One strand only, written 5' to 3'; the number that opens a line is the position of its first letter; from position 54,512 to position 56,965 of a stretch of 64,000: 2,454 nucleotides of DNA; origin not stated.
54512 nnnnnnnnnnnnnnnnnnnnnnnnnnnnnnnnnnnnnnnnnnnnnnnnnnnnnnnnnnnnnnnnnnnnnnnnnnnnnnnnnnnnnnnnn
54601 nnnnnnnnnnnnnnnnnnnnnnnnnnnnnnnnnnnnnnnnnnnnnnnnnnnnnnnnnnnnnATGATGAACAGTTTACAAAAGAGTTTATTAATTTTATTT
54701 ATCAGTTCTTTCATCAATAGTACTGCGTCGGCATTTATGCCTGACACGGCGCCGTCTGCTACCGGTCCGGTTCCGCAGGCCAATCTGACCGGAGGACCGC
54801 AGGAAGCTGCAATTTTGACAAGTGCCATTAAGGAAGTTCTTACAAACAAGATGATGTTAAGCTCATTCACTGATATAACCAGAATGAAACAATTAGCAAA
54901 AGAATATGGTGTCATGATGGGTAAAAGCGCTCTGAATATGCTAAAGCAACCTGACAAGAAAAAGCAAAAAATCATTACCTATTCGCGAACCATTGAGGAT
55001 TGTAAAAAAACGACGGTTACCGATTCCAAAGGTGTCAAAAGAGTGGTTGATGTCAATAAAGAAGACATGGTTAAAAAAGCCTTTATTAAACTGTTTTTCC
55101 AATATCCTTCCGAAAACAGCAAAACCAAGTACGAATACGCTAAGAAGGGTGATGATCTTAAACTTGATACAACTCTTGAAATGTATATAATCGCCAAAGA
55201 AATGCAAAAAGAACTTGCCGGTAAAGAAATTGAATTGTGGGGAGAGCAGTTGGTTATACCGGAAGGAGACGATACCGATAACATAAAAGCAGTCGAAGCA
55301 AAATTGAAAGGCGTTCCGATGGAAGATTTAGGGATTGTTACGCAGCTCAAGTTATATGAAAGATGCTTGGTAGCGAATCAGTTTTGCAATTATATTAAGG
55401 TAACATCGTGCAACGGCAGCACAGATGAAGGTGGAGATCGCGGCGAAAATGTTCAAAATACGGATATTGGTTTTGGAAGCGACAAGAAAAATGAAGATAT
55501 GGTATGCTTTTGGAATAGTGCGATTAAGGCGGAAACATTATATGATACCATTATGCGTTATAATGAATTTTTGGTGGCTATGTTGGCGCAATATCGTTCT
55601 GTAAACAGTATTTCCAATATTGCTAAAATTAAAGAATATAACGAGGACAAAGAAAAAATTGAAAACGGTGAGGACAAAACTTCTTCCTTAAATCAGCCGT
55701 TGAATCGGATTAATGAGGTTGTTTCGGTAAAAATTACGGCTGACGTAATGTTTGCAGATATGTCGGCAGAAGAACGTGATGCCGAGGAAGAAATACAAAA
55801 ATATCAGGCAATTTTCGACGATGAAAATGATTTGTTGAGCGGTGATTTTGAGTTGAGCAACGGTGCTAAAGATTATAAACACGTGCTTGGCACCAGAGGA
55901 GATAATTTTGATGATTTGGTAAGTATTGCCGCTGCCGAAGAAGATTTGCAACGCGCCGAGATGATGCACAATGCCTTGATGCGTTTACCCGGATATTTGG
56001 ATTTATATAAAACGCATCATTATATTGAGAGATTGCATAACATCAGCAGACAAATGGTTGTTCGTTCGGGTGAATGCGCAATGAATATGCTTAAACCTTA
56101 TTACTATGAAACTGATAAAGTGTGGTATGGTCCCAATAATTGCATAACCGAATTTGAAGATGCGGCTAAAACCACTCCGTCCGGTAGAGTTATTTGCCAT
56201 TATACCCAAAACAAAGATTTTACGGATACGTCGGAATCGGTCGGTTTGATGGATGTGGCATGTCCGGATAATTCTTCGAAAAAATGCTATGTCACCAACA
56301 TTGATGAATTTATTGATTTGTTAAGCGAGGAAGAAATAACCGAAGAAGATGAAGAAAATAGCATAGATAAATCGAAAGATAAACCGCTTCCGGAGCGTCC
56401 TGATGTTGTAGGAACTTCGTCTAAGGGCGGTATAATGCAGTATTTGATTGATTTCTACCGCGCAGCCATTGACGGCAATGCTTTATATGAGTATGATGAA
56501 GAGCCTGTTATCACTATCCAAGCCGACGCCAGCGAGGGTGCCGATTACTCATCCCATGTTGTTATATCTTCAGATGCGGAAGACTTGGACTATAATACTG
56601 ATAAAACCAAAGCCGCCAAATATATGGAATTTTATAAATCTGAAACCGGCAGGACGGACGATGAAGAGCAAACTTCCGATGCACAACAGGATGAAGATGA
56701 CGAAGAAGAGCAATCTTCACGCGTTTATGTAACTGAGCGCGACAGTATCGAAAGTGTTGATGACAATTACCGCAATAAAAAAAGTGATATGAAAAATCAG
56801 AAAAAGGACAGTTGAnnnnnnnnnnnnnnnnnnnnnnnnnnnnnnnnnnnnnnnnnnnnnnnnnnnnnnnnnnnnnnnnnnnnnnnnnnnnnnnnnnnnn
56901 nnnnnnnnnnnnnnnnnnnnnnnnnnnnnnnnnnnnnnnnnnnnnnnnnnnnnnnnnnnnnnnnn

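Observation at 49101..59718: Seven-gene block (about 10.6 kb) of uncharacterised, mostly signal-peptide-bearing coiled-coil proteins that look like a diverged paralog series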

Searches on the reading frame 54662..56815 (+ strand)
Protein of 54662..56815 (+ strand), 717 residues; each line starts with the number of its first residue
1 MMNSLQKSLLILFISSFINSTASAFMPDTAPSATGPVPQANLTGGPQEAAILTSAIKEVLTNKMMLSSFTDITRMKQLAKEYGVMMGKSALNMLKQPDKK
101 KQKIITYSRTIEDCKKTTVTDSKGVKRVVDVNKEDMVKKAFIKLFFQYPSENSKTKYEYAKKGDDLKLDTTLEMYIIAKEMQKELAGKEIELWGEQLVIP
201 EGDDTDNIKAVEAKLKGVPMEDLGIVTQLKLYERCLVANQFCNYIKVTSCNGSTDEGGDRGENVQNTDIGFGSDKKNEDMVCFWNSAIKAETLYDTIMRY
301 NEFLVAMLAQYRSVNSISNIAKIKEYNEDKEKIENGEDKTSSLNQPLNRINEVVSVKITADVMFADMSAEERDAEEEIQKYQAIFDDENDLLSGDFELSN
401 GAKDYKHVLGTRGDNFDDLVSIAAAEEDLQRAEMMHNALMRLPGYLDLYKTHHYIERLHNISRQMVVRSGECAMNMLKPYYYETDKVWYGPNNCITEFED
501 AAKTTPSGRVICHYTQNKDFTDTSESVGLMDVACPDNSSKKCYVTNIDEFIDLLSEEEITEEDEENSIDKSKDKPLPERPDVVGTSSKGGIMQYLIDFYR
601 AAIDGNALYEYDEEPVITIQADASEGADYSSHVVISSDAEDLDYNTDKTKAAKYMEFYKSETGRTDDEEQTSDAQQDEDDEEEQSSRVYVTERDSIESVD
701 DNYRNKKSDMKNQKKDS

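Call 5: search_protein_families(library=pfam, proteins=[window:54662-56815:+], max_evalue=1)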
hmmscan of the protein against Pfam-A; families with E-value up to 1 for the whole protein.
window:54662-56815:+ (717 aa): 2 families
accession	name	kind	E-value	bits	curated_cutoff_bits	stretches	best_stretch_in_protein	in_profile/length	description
PF23429.1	DUF7116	-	0.19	12.1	27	0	666-709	39-81/99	Family of unknown function (DUF7116)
PF25473.1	MXRA7_helical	-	0.74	10.3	22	0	363-382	13-32/64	MXRA7 helical domain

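Call 8: search_protein_families(library=ncbifam, proteins=[window:54662-56815:+], max_evalue=1)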
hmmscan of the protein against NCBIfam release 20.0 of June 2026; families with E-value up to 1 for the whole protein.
window:54662-56815:+ (717 aa): 1 family
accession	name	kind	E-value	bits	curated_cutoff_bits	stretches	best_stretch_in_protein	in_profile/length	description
NF047324.1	trim_DfrA51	exception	0.00013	22.3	322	1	61-109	16-65/158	trimethoprim-resistant dihydrofolate reductase DfrA51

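Call 76: predict_structure(alignment_id=A5)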
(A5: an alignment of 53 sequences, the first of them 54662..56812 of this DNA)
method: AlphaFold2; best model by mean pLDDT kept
length: 717 residues; sequences in the alignment: 53
mean_pLDDT: 68.1   pTM: 0.40
mean pLDDT of the five models: 68.1, 67.2, 65.0, 64.7, 64.0
residues with pLDDT >= 90: 161; 70-90: 214; 50-70: 120; < 50: 222
segments of 3 or more residues with pLDDT < 50: 19-48, 85-87, 94-96, 255-272, 338-367, 394-407, 570-585, 614-659, 661-717
pLDDT, mean of each block of 10 residues (from residue 1): 76 72 38 40 45 63 60 54 51 50 56 63 76 82 86 91 90 88 88 88 92 93 93 91 81 50 45 57 84 91 87 86 82 60 41 37 50 80 71 47 48 68 84 85 87 90 93 95 94 93 93 94 95 96 96 76 57 41 57 86 66 42 41 37 42 48 41 35 33 40 34 33
secondary structure, 60 per line:
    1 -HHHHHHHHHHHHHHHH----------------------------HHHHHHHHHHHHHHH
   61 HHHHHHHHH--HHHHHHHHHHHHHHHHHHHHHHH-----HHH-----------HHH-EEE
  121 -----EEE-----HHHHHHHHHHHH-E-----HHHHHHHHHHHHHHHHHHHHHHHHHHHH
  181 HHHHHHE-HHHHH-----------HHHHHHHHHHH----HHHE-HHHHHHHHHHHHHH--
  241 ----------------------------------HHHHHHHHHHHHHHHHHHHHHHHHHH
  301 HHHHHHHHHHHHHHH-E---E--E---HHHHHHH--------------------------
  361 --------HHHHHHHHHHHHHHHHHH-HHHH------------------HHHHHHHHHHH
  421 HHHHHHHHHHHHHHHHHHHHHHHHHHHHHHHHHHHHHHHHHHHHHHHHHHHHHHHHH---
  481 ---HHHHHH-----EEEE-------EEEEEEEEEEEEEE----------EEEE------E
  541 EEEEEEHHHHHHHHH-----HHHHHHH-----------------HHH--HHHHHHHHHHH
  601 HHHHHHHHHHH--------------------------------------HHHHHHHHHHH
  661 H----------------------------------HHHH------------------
elements in order (helices of 4 or more, strands of 3 or more residues): H2-17 H46-69 H72-94 E118-120 E126-128 H134-145 H153-186 H189-193 H205-215 H225-238 H275-315 H328-334 H369-386 H388-391 H410-477 H484-489 E495-498 E506-519 E530-533 E540-546 H547-555 H561-567 H590-611 H650-661 H696-699

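Call 79: fold_search(model_id=the predicted structure, library=pdb)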
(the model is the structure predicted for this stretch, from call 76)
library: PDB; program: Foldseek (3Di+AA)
matches with E <= 10: 77; with E <= 0.001: 0
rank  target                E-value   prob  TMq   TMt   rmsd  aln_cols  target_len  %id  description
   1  3c98_B                1.7e-01  0.25  0.08  0.22  27.0       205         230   16  Revised structure of the munc18a-syntaxin1 complex (released 2008-03-25)
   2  7w59_L                1.3e+00  0.04  0.07  0.10  51.3       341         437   12  The cryo-EM structure of human pre-C*-I complex (released 2022-06-22)
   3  6z0c_D                1.6e+00  0.11  0.08  0.25  26.2       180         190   12  Structure of in silico modelled artificial Maquette-3 protein (released 2021-03-17)
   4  6z0c_C                2.0e+00  0.08  0.08  0.23  27.6       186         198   13  Structure of in silico modelled artificial Maquette-3 protein (released 2021-03-17)
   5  6bqt_K                2.0e+00  0.05  0.06  0.15  23.6       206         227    9  Complex of 14-3-3 theta with an IRSp53 peptide doubly-phosphorylated at T340 and T360 (released 2018-12-05)
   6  6z0c_A                2.1e+00  0.08  0.08  0.23  27.6       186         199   13  Structure of in silico modelled artificial Maquette-3 protein (released 2021-03-17)
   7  6zy5_A                2.5e+00  0.04  0.05  0.05  20.3       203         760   12  Cryo-EM structure of the Human topoisomerase II alpha DNA-binding/cleavage domain in State 1 (released 2021-05-26)
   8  7xzi_E                2.5e+00  0.01  0.05  0.04  34.8       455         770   13  Cryo-EM structure of TOC-TIC supercomplex from Chlamydomonas reinhardtii (released 2023-01-11)
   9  6zbf_D                2.6e+00  0.07  0.08  0.21  22.7       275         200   11  Merozoite surface protein 1 (MSP-1) from Plasmodium falciparum, alternative conformation 3 (released 2021-05-19)
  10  6zy7_A                2.6e+00  0.04  0.05  0.04  20.3       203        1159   12  Cryo-EM structure of the entire Human topoisomerase II alpha in State 1 (released 2021-05-26)
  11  6z0c_B                3.4e+00  0.06  0.08  0.24  26.9       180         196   13  Structure of in silico modelled artificial Maquette-3 protein (released 2021-03-17)
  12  8h6j_4D               3.6e+00  0.03  0.05  0.11  15.7       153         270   16  Cryo-EM structure of human exon-defined spliceosome in the mature pre-B state. (released 2024-05-01)
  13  9r2i_A                3.8e+00  0.02  0.06  0.15  23.9       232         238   13  Cryo-EM structure of the complex CDK16:CCNY:14-3-3 (released 2026-03-25)
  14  8to0_AG               4.3e+00  0.10  0.08  0.24  16.1       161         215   10  48-nm repeating structure of doublets from mouse sperm flagella (released 2023-11-01)
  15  9rn6_A                4.5e+00  0.07  0.10  0.26  24.6       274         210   14  Crystal structure of a protein mimic of SARS-CoV-2 spike's HR1 domain in complex with two nanobodies bound to differen (released 2026-01-21)
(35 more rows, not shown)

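Call 99: list_cluster_members(proteins=[window:54662-56812:+, window:56839-59715:+, window:46661-47584:+, window:61897-63285:+, window:53344-54645:+])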
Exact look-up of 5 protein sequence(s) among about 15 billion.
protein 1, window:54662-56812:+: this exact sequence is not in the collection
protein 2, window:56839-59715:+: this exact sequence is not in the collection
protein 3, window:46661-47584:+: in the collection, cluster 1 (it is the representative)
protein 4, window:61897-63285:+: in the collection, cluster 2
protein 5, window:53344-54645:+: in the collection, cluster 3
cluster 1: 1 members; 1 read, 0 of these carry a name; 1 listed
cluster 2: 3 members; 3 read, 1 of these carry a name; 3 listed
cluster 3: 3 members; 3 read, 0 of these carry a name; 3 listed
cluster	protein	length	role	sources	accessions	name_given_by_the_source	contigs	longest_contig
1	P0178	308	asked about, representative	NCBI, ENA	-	-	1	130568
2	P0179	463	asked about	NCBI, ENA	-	-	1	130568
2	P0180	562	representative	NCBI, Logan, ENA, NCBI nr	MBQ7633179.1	MAG: TrbG/VirB9 family P-type conjugative transfer protein [Alphaproteobacteria bacterium] | TrbG/VirB9 family P-type conjugative transfer protein [Alphaproteobacteria bacterium]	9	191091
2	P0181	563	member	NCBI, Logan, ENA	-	-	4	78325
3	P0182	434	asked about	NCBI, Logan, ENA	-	-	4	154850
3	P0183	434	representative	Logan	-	-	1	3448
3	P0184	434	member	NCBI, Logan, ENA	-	-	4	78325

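Call 103: find_encoding_contigs(protein=P0180, flank=10000, max_places=3)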
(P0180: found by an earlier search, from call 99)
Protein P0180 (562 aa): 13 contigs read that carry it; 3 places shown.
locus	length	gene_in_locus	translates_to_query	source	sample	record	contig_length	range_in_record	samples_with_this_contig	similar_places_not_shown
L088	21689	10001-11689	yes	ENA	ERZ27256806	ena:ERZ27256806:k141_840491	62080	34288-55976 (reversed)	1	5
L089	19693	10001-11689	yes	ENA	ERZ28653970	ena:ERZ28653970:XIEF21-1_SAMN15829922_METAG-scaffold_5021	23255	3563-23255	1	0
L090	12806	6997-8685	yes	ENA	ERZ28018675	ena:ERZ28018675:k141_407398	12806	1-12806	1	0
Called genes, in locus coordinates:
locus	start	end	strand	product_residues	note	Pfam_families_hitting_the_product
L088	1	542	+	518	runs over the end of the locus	-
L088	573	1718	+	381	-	-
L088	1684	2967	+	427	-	-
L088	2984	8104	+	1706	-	-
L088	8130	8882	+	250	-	PF04335:VirB8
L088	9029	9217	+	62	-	-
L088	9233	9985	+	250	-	PF04335:VirB8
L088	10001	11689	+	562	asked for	PF03524:CagX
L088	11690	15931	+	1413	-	PF21784:Bflower (faint), PF05593:RHS_repeat (faint), PF12396:DUF3659 (faint), PF21785:Bflower_2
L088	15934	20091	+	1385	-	PF21784:Bflower (faint), PF21785:Bflower_2, PF03743:TrbI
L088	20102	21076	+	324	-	PF00437:T2SSE, PF01580:FtsK_SpoIIIE (faint)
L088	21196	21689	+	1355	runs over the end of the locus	PF03797:Autotransporter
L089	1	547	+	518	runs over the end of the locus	-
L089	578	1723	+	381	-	-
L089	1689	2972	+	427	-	-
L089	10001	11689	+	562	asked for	PF03524:CagX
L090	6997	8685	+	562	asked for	PF03524:CagX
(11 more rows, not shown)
